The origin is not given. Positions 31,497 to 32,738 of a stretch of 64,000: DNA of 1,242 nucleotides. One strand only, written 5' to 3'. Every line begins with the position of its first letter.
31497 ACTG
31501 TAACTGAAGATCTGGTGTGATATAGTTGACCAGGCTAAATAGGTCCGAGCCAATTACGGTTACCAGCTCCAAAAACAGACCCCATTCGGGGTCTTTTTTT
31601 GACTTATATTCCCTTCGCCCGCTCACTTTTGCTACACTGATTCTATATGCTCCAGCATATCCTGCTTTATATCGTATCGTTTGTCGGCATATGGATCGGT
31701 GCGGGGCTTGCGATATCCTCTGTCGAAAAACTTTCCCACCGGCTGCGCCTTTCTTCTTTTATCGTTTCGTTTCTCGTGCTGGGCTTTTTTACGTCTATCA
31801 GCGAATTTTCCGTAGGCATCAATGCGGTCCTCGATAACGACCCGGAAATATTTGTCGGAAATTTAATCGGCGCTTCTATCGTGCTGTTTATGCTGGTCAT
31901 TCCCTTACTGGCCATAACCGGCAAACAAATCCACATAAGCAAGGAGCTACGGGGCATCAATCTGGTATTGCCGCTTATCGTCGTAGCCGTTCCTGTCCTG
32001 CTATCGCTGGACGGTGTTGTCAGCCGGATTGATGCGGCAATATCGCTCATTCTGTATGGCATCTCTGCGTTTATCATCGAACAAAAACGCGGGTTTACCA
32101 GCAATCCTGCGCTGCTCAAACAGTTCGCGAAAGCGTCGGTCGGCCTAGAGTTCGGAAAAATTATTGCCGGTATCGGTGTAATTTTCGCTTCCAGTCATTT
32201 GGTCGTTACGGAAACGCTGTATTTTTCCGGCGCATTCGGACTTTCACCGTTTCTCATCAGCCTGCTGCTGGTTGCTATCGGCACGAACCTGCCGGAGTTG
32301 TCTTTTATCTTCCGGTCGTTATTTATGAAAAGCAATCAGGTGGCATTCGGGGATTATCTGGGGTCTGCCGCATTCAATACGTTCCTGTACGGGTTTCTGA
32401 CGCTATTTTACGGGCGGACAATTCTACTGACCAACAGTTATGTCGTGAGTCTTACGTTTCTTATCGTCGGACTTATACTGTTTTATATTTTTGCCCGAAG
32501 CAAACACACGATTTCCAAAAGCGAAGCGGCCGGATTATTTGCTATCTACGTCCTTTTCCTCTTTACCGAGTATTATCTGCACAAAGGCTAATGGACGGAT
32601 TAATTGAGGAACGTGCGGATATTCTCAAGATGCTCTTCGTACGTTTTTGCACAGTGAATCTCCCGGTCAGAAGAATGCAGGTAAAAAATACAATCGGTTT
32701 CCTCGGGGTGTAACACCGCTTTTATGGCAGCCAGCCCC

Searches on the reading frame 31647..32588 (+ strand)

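Call 19: search_protein_families(library=phrogs, proteins=[window:31647-32588:+], max_evalue=0.001)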
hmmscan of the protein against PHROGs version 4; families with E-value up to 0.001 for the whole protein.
window:31647-32588:+ (314 aa): 0 families

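Call 33: search_protein_families(library=pfam, proteins=[window:31647-32588:+])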
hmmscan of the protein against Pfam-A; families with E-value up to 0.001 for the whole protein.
window:31647-32588:+ (314 aa): 1 family
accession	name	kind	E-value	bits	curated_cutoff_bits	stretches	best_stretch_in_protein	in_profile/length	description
PF01699.29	Na_Ca_ex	-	3.6e-32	111.9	24.9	2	5-143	3-148/151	Sodium/calcium exchanger protein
